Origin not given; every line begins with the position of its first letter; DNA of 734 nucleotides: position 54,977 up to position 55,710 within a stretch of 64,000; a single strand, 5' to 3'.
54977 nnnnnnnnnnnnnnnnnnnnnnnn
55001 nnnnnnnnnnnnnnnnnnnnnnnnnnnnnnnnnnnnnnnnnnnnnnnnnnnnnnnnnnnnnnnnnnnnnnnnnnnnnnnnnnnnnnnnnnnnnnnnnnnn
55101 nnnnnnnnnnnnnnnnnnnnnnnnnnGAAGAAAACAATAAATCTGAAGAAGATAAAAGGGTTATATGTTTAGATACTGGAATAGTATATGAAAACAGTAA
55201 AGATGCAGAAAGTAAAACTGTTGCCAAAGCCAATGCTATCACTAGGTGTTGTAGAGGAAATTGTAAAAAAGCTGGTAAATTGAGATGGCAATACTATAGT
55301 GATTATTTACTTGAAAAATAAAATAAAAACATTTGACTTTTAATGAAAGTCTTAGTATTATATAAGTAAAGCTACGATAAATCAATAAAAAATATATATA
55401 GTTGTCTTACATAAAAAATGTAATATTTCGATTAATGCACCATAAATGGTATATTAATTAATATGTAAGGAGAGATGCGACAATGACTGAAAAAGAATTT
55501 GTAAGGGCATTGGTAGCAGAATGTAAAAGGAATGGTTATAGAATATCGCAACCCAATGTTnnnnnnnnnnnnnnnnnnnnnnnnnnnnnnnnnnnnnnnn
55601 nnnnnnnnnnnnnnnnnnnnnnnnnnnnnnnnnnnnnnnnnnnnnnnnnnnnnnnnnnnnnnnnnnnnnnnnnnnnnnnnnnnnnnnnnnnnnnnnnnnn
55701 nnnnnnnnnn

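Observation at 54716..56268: HU-fold DNA-binding domain fused to a ~160-residue polyacidic tail, next to another acidic protein: possible DNA-mimic / nucleoid-targeting pair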

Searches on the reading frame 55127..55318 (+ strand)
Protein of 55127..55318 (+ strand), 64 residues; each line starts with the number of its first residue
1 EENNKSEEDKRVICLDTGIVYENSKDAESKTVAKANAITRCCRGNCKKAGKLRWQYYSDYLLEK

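Call 49: find_homologous_proteins(query=window:55127-55318:+, max_evalue=0.01)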
Query seq(64 aa): no candidate shares three 5-residue words with the query. No homologue found.

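Call 50: search_dna_similar(query=window:55154-55318:+, collection=phages, mode=protein, max_evalue=1, max_rows=25)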
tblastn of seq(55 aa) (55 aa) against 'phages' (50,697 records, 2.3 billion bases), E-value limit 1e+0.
Records with a match: 141; places in all: 160; records where one place covers at least 80% of the query: 123.
Best place of each record, by identity: <60% 141.
By first word of the organism name: Lactococcus 56; Staphylococcus 49; Enterococcus 8; Lactobacillus 6; Synechococcus 5; Enterocloster 5; Clostridium 2; uncultured 2; Tetrasphaera 2; Nitratiruptor 2; and 4 more.
By host as written in the record: Lactococcus lactis 38; Lactococcus lactis subsp. cremoris CA-49 9; - 8; Staphylococcus carnosus TM300 8; Staphylococcus xylosus M1997-2/10 8; Enterococcus faecalis 5; Synechococcus sp. MW02 4; Lactococcus garvieae 4; and 38 more.
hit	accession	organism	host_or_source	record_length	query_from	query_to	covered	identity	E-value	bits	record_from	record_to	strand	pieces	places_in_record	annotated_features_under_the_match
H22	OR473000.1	Synechococcus phage S-CREM2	Synechococcus sp. CRE1902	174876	1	47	85%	46.8%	3e-7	50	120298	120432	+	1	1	intron-encoded endonuclease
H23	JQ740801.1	Lactococcus phage ASCC406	Lactococcus lactis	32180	1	52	95%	39.3%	8e-3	37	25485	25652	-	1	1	putative HNH endonuclease | putative sak protein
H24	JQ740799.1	Lactococcus phage ASCC395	Lactococcus lactis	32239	1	52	95%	39.3%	8e-3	37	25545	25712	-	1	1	putative HNH endonuclease | putative sak protein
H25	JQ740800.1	Lactococcus phage ASCC397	Lactococcus lactis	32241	1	52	95%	39.3%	8e-3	37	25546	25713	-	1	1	putative HNH endonuclease | putative sak protein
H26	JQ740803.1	Lactococcus phage ASCC460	Lactococcus lactis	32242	1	52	95%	39.3%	8e-3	37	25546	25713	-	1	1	putative HNH endonuclease | putative sak protein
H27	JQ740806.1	Lactococcus phage ASCC476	Lactococcus lactis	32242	1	52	95%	39.3%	8e-3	37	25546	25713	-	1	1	putative HNH endonuclease | putative sak protein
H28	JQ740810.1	Lactococcus phage ASCC506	Lactococcus lactis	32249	1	52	95%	39.3%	8e-3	37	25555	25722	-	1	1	putative HNH endonuclease | putative sak protein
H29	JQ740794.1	Lactococcus phage ASCC337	Lactococcus lactis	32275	1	52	95%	39.3%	8e-3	37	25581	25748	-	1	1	putative HNH endonuclease | putative sak protein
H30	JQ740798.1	Lactococcus phage ASCC368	Lactococcus lactis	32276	1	52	95%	39.3%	8e-3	37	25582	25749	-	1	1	putative HNH endonuclease | putative sak protein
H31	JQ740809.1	Lactococcus phage ASCC502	Lactococcus lactis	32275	1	52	95%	39.3%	8e-3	37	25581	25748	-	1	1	putative HNH endonuclease | putative sak protein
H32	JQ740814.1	Lactococcus phage ASCC544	Lactococcus lactis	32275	1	52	95%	39.3%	8e-3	37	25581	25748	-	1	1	putative HNH endonuclease | putative sak protein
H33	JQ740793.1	Lactococcus phage ASCC324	Lactococcus lactis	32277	1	52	95%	39.3%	8e-3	37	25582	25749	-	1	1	putative HNH endonuclease | putative sak protein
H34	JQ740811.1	Lactococcus phage ASCC527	Lactococcus lactis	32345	1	52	95%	39.3%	8e-3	37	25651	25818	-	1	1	putative HNH endonuclease | putative sak protein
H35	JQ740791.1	Lactococcus phage ASCC287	Lactococcus lactis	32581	1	52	95%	39.3%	8e-3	37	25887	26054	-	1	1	putative HNH endonuclease | putative sak protein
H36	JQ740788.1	Lactococcus phage ASCC273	Lactococcus lactis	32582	1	52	95%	39.3%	8e-3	37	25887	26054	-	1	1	putative HNH endonuclease | putative sak protein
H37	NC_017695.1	Lactococcus phage ASCC273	Lactococcus lactis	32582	1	52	95%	39.3%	8e-3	37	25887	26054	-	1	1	HNH endonuclease | Sak-like ssDNA annealing protein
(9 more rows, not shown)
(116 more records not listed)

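Call 51: get_annotated_region(hit=H22, flank=1200)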
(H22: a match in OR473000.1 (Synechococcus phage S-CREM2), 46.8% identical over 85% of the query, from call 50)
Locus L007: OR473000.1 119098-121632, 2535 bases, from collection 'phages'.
description: Synechococcus phage S-CREM2, complete genome.
organism: Synechococcus phage S-CREM2 (NCBI taxid 3075959)
taxonomy: Viruses; Duplodnaviria; Heunggongvirae; Uroviricota; Caudoviricetes; Kyanoviridae
host: Synechococcus sp. CRE1902; source: Changjiang River estuary surface water; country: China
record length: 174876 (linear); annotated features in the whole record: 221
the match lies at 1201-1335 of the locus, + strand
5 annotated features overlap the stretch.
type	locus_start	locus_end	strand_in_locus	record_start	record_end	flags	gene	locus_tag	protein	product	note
CDS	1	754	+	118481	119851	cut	-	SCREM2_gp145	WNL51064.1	major capsid protein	major capsid protein (virion protein)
CDS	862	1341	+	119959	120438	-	-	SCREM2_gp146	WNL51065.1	intron-encoded endonuclease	intron-encoded endonuclease bI1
CDS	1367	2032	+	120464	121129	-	-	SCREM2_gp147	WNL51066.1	distal tail protein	distal tail protein (virion protein)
CDS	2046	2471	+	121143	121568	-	-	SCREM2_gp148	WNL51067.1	recombination, repair and ssDNA binding protein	recombination, repair and ssDNA binding protein UvsY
CDS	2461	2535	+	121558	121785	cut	-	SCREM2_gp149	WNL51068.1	hypothetical protein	-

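Call 52: get_annotated_region(hit=H37, flank=800)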
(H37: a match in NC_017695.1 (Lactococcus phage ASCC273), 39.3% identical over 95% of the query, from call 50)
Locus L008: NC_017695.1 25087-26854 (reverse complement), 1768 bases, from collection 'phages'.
description: Lactococcus Phage ASCC273, complete genome.
organism: Lactococcus phage ASCC273 (NCBI taxid 2892348)
taxonomy: Viruses; Duplodnaviria; Heunggongvirae; Uroviricota; Caudoviricetes; Skunavirus; Skunavirus ASCC273
host: Lactococcus lactis; source: -; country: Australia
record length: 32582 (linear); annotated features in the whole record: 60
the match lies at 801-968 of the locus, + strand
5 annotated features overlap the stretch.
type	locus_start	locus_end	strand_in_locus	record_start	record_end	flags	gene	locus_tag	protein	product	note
CDS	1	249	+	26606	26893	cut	-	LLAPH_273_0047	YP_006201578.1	hypothetical protein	-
CDS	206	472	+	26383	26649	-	-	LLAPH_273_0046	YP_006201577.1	hypothetical protein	-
CDS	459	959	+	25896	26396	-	-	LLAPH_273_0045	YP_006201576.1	HNH endonuclease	-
CDS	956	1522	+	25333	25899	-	-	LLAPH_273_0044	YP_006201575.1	Sak-like ssDNA annealing protein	-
CDS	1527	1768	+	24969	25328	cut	-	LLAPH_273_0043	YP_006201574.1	single strand DNA binding protein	-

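Call 53: search_protein_families(library=pfam, proteins=[L007:862-1341:+, L008:459-959:+], max_evalue=0.1)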
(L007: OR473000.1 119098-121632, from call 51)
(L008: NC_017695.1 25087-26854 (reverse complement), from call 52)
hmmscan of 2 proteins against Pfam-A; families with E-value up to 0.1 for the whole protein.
L007:862-1341:+ (159 aa): 4 families
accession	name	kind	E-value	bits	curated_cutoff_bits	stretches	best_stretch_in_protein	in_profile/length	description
PF01541.30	GIY-YIG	-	4.3e-07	30.6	22.6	1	2-86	2-78/78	GIY-YIG catalytic domain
PF19835.5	SegE_GIY-YIG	-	0.01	16.5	25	1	1-24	17-40/123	Putative endonuclease segE, GIY-YIG domain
PF14043.11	WVELL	-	0.068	13.4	27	0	75-115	23-64/74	WVELL protein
PF22083.2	I-HmuI_NUMOD-like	-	0.079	13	27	0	125-155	12-44/46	DNA endonuclease I-HmuI-like, NUMOD-like domain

L008:459-959:+ (166 aa): 4 families
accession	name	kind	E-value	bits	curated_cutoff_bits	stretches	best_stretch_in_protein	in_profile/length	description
PF07463.16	NUMOD4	-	2.6e-14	53.6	23.4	1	5-48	1-49/49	NUMOD4 motif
PF13392.12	HNH_3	-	3.3e-09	36.7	24.8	1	58-100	3-45/46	HNH endonuclease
PF07453.19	NUMOD1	-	1.1e-07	32.3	22.8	1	115-150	1-36/37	NUMOD1 domain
PF22083.2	I-HmuI_NUMOD-like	-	0.00041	20.3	27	1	127-159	9-41/46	DNA endonuclease I-HmuI-like, NUMOD-like domain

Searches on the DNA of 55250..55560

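Call 85: search_rna_families(source=window, start=55250, end=55560, threshold=evalue, max_evalue=1)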
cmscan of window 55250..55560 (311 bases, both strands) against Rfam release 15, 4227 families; matches with E-value up to 1: 0.
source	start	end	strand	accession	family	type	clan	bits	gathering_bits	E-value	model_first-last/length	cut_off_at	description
